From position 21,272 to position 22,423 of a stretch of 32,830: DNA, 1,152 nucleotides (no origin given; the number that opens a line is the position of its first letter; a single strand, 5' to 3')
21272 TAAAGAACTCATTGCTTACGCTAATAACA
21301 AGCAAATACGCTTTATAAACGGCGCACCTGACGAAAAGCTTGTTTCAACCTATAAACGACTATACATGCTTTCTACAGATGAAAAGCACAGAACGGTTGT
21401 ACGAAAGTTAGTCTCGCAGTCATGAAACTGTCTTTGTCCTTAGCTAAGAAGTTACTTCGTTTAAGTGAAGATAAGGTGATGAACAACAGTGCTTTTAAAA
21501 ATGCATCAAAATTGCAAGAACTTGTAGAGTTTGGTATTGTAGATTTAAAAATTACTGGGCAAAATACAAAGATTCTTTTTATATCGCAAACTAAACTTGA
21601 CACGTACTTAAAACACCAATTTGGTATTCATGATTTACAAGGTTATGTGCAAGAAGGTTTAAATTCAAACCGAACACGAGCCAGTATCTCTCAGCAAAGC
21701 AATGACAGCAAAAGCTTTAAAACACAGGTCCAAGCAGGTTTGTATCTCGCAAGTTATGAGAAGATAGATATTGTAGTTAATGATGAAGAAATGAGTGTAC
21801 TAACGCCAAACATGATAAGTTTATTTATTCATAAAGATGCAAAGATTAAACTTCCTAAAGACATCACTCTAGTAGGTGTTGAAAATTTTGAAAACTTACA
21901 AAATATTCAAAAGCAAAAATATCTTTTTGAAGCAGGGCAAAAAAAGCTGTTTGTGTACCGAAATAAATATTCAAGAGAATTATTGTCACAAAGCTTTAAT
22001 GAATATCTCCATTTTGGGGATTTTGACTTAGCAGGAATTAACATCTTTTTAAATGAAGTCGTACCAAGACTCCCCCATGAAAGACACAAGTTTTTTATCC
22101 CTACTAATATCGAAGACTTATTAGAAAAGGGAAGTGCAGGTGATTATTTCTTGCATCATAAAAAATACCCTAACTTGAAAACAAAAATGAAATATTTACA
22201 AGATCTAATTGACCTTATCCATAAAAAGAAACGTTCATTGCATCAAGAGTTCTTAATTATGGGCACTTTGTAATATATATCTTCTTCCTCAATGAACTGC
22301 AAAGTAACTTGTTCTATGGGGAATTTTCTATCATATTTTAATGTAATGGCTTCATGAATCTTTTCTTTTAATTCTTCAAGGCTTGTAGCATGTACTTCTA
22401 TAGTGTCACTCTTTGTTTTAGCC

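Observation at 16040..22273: Four-gene, fully translationally coupled SMC-ATPase / Toprim operon: a compact Wadjet (JetABCD / MksFEB+G)-like system that may be an unclassified variant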

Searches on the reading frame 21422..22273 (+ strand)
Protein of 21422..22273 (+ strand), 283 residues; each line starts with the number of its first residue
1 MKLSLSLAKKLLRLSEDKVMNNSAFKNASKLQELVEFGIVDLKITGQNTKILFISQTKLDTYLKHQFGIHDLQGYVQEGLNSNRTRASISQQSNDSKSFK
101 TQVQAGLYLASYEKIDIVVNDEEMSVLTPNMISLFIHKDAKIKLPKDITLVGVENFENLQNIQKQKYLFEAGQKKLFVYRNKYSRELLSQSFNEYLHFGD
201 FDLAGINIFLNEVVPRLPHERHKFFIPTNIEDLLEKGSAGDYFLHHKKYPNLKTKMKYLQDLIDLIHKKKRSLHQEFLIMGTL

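Call 3: search_protein_families(library=padloc, proteins=[window:21422-22273:+], max_evalue=1)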
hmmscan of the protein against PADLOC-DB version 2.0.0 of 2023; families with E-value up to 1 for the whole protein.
window:21422-22273:+ (283 aa): 1 family
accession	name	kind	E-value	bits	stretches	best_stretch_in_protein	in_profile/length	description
PDLC00524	JetD1|JetD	-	0.0011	16.1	1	185-279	295-386/387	DUF2220; DUF3322; DUF2399 domain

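Call 4: search_protein_families(library=pfam, proteins=[window:21422-22273:+], max_evalue=1)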
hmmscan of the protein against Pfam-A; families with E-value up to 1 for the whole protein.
window:21422-22273:+ (283 aa): 2 families
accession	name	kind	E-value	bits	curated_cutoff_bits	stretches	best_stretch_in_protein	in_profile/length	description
PF23947.1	DUF7281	-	1.1e-11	45.1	27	1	107-279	4-175/183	Domain of unknown function (DUF7281)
PF22465.2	Spike_JR2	-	0.23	11.8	26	0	139-174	25-59/76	Spike protein P1, second jelly-roll domain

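Call 5: search_protein_families(library=ncbifam, proteins=[window:21422-22273:+], max_evalue=1)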
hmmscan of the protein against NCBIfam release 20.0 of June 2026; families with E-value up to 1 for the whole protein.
window:21422-22273:+ (283 aa): 0 families

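Call 6: search_solved_structures(query=window:21422-22273:+, max_evalue=10, show_alignments=2)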
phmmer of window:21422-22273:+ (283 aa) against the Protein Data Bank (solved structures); distinct sequences matched with E-value up to 10: 0.

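Call 10: find_homologous_proteins(query=window:21422-22273:+, max_evalue=0.001)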
Query window:21422-22273:+ (283 aa): 995 proteins with E <= 0.001 among 1661 candidates; the best 120 are listed.
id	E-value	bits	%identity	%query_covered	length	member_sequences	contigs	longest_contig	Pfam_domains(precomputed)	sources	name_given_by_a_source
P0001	3.3e-132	458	75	99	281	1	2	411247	PF23947.2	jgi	-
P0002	2.8e-125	435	70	94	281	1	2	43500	PF23947.2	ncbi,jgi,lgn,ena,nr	ncbi:MAG: hypothetical protein COA44_14785 [Arcobacter sp.]|nr:MAG: hypothetical protein COA44_14785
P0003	2.9e-113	396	63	99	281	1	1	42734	PF23947.2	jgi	-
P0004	3.2e-112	392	65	99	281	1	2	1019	PF23947.2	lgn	-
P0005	5.0e-111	389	63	99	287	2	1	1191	PF23947.2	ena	-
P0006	1.8e-110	387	66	93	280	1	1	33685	PF23947.2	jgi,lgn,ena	-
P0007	3.7e-110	386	66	92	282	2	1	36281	PF23947.2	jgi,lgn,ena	-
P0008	1.3e-105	371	62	99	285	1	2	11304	PF23947.2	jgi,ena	-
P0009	4.0e-105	369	61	99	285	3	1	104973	PF23947.2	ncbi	-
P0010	5.8e-104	365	60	99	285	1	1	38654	PF23947.2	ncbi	-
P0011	4.2e-103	363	61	92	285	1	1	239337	PF23947.2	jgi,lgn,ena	-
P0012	2.0e-98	347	61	86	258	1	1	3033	PF23947.2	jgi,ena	-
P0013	7.0e-94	332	57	99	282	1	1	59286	PF23947.2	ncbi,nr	ncbi:hypothetical protein JHD50_09375 [Sulfurimonas sp. MAG313]|nr:hypothetical protein [Sulfurimona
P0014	7.7e-93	329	54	99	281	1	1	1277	PF23947.2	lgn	-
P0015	7.5e-92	326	54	99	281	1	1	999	-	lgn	-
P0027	1.7e-39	154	39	99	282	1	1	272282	PF23947.2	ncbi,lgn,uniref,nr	ncbi:hypothetical protein [Flammeovirga sp. EKP202]|uniref:DUF7281 domain-containing protein n=1 Tax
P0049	3.9e-35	140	38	99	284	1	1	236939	PF23947.2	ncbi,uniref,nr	ncbi:hypothetical protein GCM10007103_14570 [Salinimicrobium marinum]|uniref:DUF7281 domain-containi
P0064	4.8e-34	136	37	98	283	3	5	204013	PF23947.2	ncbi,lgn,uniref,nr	ncbi:hypothetical protein M2459_001966 [Parabacteroides sp. PF5-5]|uniref:DUF7281 domain-containing 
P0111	9.9e-32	129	35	99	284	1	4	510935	PF23947.2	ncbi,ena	-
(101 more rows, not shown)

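Call 30: search_dna_similar(query=window:21422-22273:+, collection=plasmids, mode=protein, max_evalue=0.001, max_rows=25)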
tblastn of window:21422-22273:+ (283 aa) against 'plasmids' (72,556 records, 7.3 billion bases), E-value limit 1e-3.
Records with a match: 4; places in all: 4; records where one place covers at least 80% of the query: 2.
Best place of each record, by identity: <60% 4.
By first word of the organism name: Persicobacter 2; Phocaeicola 2.
By predicted mobility (MOB-suite, as given by PLSDB): non-mobilizable 4.
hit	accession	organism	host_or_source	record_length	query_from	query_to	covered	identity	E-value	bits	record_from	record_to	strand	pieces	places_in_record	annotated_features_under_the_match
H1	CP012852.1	Persicobacter sp. JZB09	cell culture,soil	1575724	27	279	89%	33.5%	6e-28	120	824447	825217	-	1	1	none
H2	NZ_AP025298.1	Persicobacter psychrovividus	-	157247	31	279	88%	32.9%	4e-23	105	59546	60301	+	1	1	hypothetical protein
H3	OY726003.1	Phocaeicola massiliensis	-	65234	79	279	71%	37.7%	2e-29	124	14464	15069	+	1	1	record has no annotation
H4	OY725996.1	Phocaeicola massiliensis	-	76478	55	276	78%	29.1%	6e-13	76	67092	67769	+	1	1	record has no annotation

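Call 31: get_annotated_region(hit=H2, flank=9000)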
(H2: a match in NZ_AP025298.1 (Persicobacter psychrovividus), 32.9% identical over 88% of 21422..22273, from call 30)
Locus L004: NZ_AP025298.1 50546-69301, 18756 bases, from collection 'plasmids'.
description: Persicobacter psychrovividus strain NBRC 101262 plasmid pPP6, complete sequence
organism: Persicobacter psychrovividus (NCBI taxid 387638)
taxonomy: Bacteria; Bacteroidota; Cytophagia; Cytophagales; Persicobacteraceae; Persicobacter; Persicobacter psychrovividus
host: -; source: -; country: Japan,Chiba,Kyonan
typing (MOB-suite, as given by PLSDB): non-mobilizable
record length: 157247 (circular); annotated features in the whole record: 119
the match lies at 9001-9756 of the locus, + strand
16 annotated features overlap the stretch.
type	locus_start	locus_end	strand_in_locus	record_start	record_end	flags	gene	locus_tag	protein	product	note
CDS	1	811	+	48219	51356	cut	-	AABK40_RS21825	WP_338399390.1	relaxase/mobilization nuclease domain-containing protein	-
CDS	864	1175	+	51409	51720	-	-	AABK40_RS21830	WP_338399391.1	type II toxin-antitoxin system HigB family toxin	-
CDS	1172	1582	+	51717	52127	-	-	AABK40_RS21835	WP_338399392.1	hypothetical protein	-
CDS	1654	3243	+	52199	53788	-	-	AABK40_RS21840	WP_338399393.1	AAA family ATPase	-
CDS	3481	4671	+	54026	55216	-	-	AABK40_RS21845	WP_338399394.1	hypothetical protein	-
CDS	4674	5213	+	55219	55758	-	-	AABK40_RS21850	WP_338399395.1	hypothetical protein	-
CDS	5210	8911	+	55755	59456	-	-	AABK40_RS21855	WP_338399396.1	ATP-binding protein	-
CDS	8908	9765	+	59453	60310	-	-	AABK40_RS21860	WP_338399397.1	hypothetical protein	-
CDS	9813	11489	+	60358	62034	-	-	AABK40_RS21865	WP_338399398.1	AAA family ATPase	-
CDS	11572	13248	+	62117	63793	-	-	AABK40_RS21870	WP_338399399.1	AAA family ATPase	-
CDS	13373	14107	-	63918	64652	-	-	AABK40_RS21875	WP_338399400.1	DUF2625 family protein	-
CDS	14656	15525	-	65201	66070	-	-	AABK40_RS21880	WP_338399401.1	SH3 domain-containing protein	-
CDS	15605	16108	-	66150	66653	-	-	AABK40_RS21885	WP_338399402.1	hypothetical protein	-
CDS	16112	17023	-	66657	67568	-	-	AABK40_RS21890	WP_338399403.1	helix-turn-helix transcriptional regulator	GO:0006355 - regulation of DNA-templated transcription [Evidence IEA]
CDS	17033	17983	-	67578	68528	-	-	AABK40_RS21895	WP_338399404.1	SDR family oxidoreductase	-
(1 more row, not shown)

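Call 33: search_solved_structures(query=A1, max_evalue=10, show_alignments=3)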
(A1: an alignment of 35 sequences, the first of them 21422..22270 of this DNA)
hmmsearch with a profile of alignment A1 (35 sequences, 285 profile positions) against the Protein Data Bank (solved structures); distinct sequences matched with E-value up to 10: 0.

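Call 46: find_related_loci(query=A1, collection=genome_contigs, flank=10000)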
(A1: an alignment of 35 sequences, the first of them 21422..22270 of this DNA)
Query A1 (283 aa) in genome_contigs; peptide patterns used: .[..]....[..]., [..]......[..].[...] (x = any residue, [..] = any of these).
599 stretches matched a pattern (row limit reached: there are more); 442 encode a relative of the query (tblastn E <= 1e-3); the best 80 are kept; 80 distinct loci.
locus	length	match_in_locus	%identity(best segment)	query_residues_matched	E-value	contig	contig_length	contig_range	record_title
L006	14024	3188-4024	60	1-279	1e-106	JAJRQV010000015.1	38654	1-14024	MAG: Campylobacterales bacterium isolate Dive100_bin10.89 k141_132438, whole genome shotgun sequence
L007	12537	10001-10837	57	1-279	7e-102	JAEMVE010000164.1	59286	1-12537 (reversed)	Sulfurimonas sp. MAG313 yellow_cr313_k141_1321244, whole genome shotgun sequence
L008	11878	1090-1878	52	16-279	5e-94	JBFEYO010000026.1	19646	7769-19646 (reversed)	MAG: Sulfurimonadaceae bacterium isolate Mix_mud09.2021.07.56 k141_715572_length_19646_cov_25.0102, whole genome shotgun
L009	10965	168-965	70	14-279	9e-127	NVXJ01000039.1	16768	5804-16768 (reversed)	MAG: Arcobacter sp. isolate NORP14 Contig_source1382A_7133, whole genome shotgun sequence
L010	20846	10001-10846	35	1-280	4e-46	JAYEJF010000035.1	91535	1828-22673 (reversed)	MAG: Campylobacterota bacterium isolate MAG171 MAG171_35, whole genome shotgun sequence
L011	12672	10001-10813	34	11-279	7e-46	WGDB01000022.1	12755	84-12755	MAG: Helicobacteraceae bacterium isolate S145_25 k151_122594, whole genome shotgun sequence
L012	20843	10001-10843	39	1-279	6e-44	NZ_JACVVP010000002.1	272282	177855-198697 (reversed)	Flammeovirga sp. EKP202 NODE_2_length_272282_cov_136.465113, whole genome shotgun sequence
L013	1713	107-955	40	1-281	4e-44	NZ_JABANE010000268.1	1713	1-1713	Flammeovirga aprica JL-4 strain ATCC 23126 Scaffold268, whole genome shotgun sequence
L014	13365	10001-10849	36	1-279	2e-42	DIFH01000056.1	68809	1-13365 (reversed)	MAG TPA_asm: Paludibacter sp. UBA5753 UBA5753_contig_21784, whole genome shotgun sequence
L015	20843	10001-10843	34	2-279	4e-42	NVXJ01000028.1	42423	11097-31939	MAG: Arcobacter sp. isolate NORP14 Contig_source1382A_2272, whole genome shotgun sequence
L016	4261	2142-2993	39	1-279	7e-42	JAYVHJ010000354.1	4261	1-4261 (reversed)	MAG: Raineyaceae bacterium isolate GL49_Down_concoct_216 GL49_Down_concoct_216_353, whole genome shotgun sequence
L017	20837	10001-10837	38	1-279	3e-41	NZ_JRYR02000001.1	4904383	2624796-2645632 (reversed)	Flammeovirga pacifica strain WPAGA1 Scaffold1, whole genome shotgun sequence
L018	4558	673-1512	34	3-279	4e-41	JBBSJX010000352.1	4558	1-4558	MAG: Chitinophagales bacterium isolate LS4_metabat2.148 LS4_metabat2.148_K_2496724_L_4558_cov_10.0000, whole genome shot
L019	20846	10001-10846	36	1-280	6e-41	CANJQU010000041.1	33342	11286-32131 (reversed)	MAG: Chitinophagaceae bacterium isolate RH-23may17-564 genome assembly, contig: RH-23may17-C9239, whole genome shotgun s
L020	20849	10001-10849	37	1-279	2e-40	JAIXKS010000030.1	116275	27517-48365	MAG: Chitinophagales bacterium isolate UW1SPNA035 one-stage_bin035_NODE_241, whole genome shotgun sequence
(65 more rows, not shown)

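Call 48: predict_structure(alignment_id=A1)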
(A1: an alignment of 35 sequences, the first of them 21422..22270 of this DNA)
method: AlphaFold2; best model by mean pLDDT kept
length: 283 residues; sequences in the alignment: 35
mean_pLDDT: 92.2   pTM: 0.69
mean pLDDT of the five models: 92.2, 90.0, 88.9, 87.5, 87.2
residues with pLDDT >= 90: 228; 70-90: 46; 50-70: 7; < 50: 2
segments of 3 or more residues with pLDDT < 50: none
pLDDT, mean of each block of 10 residues (from residue 1): 90 96 89 96 92 97 93 92 78 77 83 97 95 94 96 93 90 92 92 96 98 95 96 97 97 97 98 92 45
secondary structure, 60 per line:
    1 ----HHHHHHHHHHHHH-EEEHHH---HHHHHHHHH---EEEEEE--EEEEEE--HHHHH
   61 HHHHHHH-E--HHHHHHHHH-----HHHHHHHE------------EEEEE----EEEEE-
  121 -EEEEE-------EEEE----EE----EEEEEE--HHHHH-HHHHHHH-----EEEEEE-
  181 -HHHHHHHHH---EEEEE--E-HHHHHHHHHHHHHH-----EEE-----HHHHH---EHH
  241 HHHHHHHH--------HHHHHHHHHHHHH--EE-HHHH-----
elements in order: H5-17 E19-21 H28-36 E40-45 E48-53 H56-67 H72-80 H86-92 E106-110 E115-119 E122-126 E134-137 E148-153 H156-160 H162-168 E174-179 H182-190 E194-198 H203-216 E222-224 H230-234 H239-248 H257-269 H275-278

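Call 53: fold_search(model_id=the predicted structure, library=pdb)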
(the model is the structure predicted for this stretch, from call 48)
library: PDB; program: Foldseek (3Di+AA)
matches with E <= 10: 663; with E <= 0.001: 3
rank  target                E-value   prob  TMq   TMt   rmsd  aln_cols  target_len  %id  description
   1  8urq_A                4.0e-05  1.00  0.44  0.37  10.6       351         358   15  Spo11 core complex with gapped DNA (released 2024-06-26)
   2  2zbk_A                7.9e-04  1.00  0.42  0.35   5.5       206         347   14  Crystal structure of an intact type II DNA topoisomerase: insights into DNA transfer mechanisms (released 2008-02-12)
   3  9o0g_A                8.3e-04  1.00  0.45  0.37  13.2       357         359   12  CryoEM structure of M. mazei topoisomerase VI(A-E342Q)-minicircle DNA complex in cleavage state (released 2026-02-25)
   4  9o8p_A                2.2e-03  0.99  0.44  0.36  13.0       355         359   12  CryoEM structure of M. mazei topoisomerase VI-minicircle DNA complex (released 2026-02-25)
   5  9o0g_C                5.3e-03  0.99  0.46  0.38  13.1       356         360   12  CryoEM structure of M. mazei topoisomerase VI(A-E342Q)-minicircle DNA complex in cleavage state (released 2026-02-25)
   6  9o7o_A                2.0e-02  0.93  0.44  0.36  12.8       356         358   10  CryoEM structure of M. mazei topoisomerase VI(A-E342Q)-minicircle DNA complex in asymmetric state (released 2026-02-25)
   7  3f72_B                1.8e-01  0.98  0.18  0.43   4.3        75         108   16  Crystal Structure of the Staphylococcus aureus pI258 CadC Metal Binding Site 2 Mutant (released 2009-04-07)
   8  4hw0_C                1.8e-01  0.89  0.18  0.45   4.3        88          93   16  Crystal structure of Sso10a-2, a DNA-binding protein from Sulfolobus solfataricus (released 2013-10-30)
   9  6uvu_B                2.0e-01  0.98  0.18  0.40   3.9        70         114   14  Crystal structure of the AntR antimony-specific transcriptional repressor (released 2020-11-04)
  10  7vzb_A                2.0e-01  0.03  0.11  0.08  14.7       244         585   11  Cryo-EM structure of C22:0-CoA bound human very long-chain fatty acid ABC transporter ABCD1 (released 2022-05-18)
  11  4hw0_B                2.4e-01  0.85  0.18  0.44   4.3        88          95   16  Crystal structure of Sso10a-2, a DNA-binding protein from Sulfolobus solfataricus (released 2013-10-30)
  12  3f6v                  2.5e-01  0.92  0.18  0.45   3.9        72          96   17  Crystal structure of Possible transcriptional regulator for arsenical resistance (released 2008-11-25)
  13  6uvu_A                2.7e-01  0.97  0.18  0.43   3.8        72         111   14  Crystal structure of the AntR antimony-specific transcriptional repressor (released 2020-11-04)
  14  5k5q_C                2.8e-01  0.95  0.18  0.49   4.6        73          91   12  Structure of AspA-DNA complex: novel centromere bindng protein-centromere complex (released 2016-06-01)
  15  4hw0_A                2.8e-01  0.57  0.19  0.46   8.3       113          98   16  Crystal structure of Sso10a-2, a DNA-binding protein from Sulfolobus solfataricus (released 2013-10-30)
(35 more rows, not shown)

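Call 59: find_encoding_contigs(protein=P0027, flank=10000, max_places=1)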
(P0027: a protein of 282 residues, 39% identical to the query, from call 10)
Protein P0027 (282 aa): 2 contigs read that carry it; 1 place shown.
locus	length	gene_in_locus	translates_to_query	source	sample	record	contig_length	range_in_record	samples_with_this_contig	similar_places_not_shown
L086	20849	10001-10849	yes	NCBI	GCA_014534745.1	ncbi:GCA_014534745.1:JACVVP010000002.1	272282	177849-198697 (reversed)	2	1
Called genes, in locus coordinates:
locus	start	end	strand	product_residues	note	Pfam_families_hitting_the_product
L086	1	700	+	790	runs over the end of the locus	PF00884:Sulfatase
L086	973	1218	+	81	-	PF13560:HTH_31, PF01381:HTH_3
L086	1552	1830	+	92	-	PF01381:HTH_3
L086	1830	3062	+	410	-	PF13657:Couple_hipA, PF07804:HipA_C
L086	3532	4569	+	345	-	PF17761:DUF1016_N, PF06250:YhcG_C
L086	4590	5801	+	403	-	-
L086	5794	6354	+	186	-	PF21980:MksE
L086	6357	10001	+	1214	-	PF12128:DUF3584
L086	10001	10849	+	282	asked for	PF23947:DUF7281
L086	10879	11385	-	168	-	-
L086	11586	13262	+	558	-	-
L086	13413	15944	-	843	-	PF23139:OB_YrrC, PF14490:HHH_RecD2, PF13086:AAA_11 (weak), PF13245:AAA_19, PF13604:AAA_30, PF01443:Viral_helicase1 (weak), PF18335:SH3_13, PF13538:UvrD_C_2, +1 more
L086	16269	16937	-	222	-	-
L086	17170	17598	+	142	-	PF02502:LacAB_rpiB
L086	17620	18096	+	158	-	PF14126:DUF4293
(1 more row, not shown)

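Call 60: find_encoding_contigs(protein=P0049, flank=10000, max_places=1)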
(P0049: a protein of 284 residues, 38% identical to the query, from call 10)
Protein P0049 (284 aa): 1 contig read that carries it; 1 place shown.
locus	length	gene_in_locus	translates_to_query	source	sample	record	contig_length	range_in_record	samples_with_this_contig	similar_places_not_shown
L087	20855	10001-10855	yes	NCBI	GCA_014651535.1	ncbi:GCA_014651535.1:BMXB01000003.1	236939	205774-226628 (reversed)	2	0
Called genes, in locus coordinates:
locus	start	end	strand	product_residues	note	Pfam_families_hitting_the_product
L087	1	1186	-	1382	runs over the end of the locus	-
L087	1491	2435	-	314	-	PF04151:PPC (faint)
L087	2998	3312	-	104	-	PF21248:SoFic-like_C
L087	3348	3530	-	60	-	PF02661:Fic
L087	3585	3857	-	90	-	-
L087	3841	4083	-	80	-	PF13784:Fic_N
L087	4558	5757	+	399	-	-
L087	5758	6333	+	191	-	PF21980:MksE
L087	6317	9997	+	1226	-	PF12128:DUF3584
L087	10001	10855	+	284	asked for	PF23947:DUF7281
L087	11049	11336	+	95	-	PF21956:DUF6922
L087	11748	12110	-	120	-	PF04909:Amidohydro_2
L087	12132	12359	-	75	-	-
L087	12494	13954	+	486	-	PF04041:Glyco_hydro_130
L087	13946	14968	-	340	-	PF13439:Glyco_transf_4, PF00534:Glycos_transf_1, PF13692:Glyco_trans_1_4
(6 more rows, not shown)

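Call 61: find_encoding_contigs(protein=P0064, flank=10000, max_places=1)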
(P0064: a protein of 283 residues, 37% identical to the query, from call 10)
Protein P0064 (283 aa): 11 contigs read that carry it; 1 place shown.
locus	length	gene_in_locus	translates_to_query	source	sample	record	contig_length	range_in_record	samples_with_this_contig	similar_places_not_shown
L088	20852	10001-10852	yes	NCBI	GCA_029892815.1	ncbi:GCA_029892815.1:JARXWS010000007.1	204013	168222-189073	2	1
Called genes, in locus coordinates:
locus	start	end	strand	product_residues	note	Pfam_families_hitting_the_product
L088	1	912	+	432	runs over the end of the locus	PF20280:CTD4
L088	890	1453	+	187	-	PF20289:MComp1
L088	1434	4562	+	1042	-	PF02463:SMC_N, PF13476:AAA_23 (weak)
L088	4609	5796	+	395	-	-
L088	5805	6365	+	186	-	PF21980:MksE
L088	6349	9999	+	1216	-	PF12128:DUF3584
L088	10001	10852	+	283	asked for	PF23947:DUF7281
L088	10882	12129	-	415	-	-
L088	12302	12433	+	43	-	-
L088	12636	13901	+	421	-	PF13173:AAA_14, PF13635:DUF4143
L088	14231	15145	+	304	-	PF00589:Phage_integrase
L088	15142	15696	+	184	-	PF20347:DUF6642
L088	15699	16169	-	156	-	-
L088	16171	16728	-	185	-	-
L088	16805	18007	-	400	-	PF09397:FtsK_gamma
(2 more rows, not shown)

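Call 62: find_encoding_contigs(protein=P0111, flank=10000, max_places=1)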
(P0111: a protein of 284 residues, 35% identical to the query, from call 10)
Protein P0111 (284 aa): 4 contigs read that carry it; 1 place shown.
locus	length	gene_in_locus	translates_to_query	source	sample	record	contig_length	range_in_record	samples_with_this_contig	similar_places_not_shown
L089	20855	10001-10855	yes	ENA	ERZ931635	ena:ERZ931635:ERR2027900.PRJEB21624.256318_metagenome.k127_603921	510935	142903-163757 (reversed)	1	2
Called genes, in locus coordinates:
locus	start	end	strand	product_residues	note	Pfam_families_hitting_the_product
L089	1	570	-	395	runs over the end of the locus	PF07690:MFS_1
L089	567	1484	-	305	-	PF13593:SBF_like, PF01758:SBF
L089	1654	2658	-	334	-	PF12740:PETase, PF02129:Peptidase_S15, PF01738:DLH (weak), PF00561:Abhydrolase_1 (weak), PF00326:Peptidase_S9 (faint)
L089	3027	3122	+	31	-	-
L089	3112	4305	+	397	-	PF17761:DUF1016_N, PF06250:YhcG_C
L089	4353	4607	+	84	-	-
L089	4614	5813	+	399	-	-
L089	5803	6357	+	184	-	PF21980:MksE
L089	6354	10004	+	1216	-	PF12128:DUF3584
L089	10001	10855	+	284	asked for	PF23947:DUF7281 (weak)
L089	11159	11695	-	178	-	PF02525:Flavodoxin_2, PF03358:FMN_red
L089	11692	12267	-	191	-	PF18050:Cyclophil_like2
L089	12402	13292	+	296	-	PF12833:HTH_18, PF00165:HTH_AraC (weak)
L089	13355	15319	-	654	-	PF02690:Na_Pi_cotrans, PF01895:PhoU (faint), PF00486:Trans_reg_C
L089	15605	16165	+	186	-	-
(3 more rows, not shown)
